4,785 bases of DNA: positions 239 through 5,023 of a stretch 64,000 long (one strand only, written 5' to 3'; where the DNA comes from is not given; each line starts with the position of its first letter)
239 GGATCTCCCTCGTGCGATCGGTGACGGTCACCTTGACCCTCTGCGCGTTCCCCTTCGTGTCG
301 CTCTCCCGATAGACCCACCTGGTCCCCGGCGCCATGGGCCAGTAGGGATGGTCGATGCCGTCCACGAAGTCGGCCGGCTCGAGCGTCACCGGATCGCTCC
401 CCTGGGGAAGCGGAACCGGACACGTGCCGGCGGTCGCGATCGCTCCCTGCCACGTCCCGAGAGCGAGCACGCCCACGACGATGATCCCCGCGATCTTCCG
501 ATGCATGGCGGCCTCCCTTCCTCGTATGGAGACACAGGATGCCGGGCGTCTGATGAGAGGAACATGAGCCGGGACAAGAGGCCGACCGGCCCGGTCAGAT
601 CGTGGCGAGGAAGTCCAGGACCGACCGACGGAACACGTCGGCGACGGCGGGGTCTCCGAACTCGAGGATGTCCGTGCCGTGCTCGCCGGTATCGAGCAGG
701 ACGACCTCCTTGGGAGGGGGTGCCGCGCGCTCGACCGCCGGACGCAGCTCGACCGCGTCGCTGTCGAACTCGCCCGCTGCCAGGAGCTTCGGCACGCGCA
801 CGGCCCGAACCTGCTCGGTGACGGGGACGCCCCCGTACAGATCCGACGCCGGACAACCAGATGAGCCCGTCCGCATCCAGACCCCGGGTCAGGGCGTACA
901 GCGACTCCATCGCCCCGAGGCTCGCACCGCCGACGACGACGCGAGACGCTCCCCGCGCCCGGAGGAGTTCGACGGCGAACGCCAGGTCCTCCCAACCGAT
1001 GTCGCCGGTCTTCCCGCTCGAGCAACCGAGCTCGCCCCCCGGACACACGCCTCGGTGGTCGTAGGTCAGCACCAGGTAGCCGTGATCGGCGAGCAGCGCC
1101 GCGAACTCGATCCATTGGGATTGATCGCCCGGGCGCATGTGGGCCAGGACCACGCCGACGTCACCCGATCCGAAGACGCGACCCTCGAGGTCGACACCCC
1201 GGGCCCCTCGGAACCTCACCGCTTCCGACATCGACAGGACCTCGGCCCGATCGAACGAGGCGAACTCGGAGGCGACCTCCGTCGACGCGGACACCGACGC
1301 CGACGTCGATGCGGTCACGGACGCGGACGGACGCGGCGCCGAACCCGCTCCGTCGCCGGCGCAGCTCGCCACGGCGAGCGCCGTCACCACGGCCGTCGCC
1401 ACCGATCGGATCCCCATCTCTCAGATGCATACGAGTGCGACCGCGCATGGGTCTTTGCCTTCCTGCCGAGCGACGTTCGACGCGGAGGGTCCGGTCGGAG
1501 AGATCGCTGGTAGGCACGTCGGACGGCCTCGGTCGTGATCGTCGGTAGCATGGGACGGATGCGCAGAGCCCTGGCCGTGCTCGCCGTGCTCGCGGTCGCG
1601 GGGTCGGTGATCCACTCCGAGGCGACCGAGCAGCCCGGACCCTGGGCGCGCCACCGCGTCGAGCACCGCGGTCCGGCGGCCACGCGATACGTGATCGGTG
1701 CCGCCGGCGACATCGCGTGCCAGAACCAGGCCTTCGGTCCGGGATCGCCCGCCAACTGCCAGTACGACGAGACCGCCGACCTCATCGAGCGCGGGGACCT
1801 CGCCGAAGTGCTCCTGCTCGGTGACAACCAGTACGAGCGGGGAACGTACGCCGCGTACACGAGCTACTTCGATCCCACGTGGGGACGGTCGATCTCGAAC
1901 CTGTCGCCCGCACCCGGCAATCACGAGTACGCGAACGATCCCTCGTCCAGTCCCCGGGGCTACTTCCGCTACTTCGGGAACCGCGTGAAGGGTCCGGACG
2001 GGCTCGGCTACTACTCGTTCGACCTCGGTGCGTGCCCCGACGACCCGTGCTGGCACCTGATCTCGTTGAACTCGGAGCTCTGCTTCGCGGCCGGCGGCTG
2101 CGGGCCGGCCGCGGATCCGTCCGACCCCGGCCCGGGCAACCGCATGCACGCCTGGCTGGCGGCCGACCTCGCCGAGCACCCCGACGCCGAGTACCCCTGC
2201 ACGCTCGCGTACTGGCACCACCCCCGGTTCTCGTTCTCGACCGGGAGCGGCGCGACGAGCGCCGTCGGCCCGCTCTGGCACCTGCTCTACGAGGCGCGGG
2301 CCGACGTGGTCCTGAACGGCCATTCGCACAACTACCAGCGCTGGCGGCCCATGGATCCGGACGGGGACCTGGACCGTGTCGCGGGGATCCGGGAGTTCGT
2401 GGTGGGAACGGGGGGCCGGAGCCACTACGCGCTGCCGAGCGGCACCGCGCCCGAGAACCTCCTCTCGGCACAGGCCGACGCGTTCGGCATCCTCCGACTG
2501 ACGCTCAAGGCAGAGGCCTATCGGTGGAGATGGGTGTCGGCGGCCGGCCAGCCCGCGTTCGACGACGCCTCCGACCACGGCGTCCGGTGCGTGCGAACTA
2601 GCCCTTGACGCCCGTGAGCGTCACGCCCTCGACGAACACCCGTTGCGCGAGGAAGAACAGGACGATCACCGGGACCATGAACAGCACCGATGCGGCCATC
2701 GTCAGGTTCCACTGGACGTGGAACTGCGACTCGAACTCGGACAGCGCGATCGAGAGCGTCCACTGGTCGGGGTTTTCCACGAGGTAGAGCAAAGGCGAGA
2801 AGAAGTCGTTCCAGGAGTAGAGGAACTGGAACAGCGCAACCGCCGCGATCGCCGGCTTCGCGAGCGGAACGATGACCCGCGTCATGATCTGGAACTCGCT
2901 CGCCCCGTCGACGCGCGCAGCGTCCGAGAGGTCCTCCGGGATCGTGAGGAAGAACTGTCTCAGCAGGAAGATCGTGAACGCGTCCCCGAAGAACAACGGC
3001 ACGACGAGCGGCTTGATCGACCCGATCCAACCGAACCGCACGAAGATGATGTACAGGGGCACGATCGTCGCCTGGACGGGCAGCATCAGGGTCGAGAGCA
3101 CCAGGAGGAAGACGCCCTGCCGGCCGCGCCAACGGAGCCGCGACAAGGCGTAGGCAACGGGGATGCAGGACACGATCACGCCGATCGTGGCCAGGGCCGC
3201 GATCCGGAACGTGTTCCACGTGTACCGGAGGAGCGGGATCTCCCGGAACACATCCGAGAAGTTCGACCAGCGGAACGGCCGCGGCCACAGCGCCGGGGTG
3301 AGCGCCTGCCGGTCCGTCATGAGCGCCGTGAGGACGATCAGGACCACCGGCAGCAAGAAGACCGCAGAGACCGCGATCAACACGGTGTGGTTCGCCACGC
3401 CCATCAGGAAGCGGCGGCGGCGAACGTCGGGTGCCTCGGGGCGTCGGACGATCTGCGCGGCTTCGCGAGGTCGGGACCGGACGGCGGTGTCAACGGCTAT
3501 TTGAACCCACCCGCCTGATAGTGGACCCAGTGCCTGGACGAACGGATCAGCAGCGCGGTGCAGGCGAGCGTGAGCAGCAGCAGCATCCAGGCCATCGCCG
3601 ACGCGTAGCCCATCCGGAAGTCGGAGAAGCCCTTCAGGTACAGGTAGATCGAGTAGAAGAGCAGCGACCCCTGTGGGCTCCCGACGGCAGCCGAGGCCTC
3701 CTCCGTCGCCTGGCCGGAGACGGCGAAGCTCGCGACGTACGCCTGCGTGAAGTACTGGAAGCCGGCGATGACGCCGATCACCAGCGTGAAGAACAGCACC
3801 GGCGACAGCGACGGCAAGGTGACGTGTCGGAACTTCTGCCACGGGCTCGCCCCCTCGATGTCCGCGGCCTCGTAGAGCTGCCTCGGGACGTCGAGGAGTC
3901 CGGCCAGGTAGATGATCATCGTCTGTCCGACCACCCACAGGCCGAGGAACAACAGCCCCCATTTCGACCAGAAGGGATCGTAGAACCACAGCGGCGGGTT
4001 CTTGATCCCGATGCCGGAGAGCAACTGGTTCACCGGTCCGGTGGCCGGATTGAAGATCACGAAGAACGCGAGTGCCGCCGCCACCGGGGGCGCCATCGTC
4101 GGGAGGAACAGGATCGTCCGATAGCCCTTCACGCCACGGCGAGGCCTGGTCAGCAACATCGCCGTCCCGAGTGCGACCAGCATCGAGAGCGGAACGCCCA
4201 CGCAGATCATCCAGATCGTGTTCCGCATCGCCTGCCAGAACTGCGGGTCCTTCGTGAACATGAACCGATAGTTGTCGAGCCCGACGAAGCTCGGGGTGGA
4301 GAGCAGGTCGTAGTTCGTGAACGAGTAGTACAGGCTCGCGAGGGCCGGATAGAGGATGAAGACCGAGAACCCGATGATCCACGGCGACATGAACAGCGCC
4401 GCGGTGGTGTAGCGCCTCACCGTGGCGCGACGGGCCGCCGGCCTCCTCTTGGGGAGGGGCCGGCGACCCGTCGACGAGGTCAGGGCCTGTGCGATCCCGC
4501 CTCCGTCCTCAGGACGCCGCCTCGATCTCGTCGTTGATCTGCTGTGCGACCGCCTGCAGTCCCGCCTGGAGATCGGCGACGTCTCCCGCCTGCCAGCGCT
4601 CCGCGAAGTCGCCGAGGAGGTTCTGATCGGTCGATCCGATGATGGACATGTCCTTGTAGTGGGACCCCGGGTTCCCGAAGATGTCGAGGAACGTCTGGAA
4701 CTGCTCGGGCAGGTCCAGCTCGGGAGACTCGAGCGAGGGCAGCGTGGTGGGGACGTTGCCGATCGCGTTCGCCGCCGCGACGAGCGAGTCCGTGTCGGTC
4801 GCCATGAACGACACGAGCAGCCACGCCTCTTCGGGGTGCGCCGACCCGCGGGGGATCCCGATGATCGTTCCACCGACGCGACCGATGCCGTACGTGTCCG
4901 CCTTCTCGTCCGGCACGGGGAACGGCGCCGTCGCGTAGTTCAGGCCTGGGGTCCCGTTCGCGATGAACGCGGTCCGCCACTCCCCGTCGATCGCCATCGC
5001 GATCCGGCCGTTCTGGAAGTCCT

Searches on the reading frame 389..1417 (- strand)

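Call 65: search_protein_families(library=pfam, proteins=[window:389-1417:-], max_evalue=0.00001)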
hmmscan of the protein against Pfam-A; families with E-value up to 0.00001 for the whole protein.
window:389-1417:- (343 aa): 1 family
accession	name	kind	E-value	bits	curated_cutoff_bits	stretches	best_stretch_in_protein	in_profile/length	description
PF00561.26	Abhydrolase_1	-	1e-06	29.1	25.8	1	89-176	3-87/245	alpha/beta hydrolase fold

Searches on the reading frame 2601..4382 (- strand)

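Call 65: search_protein_families(library=pfam, proteins=[window:2601-4382:-], max_evalue=0.00001)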
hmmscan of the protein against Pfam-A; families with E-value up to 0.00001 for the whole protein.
window:2601-4382:- (594 aa): 1 family
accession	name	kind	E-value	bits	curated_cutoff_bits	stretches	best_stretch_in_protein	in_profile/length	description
PF00528.27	BPD_transp_1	-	3.6e-17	63.1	26.4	1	410-586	5-181/184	Binding-protein-dependent transport system inner membrane component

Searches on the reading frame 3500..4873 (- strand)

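Call 65: search_protein_families(library=pfam, proteins=[window:3500-4873:-], max_evalue=0.00001)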
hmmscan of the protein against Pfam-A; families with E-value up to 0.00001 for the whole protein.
window:3500-4873:- (458 aa): 1 family
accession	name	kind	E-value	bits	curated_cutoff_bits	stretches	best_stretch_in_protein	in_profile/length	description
PF00528.27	BPD_transp_1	-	2.1e-12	47.6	26.4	1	226-440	1-169/184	Binding-protein-dependent transport system inner membrane component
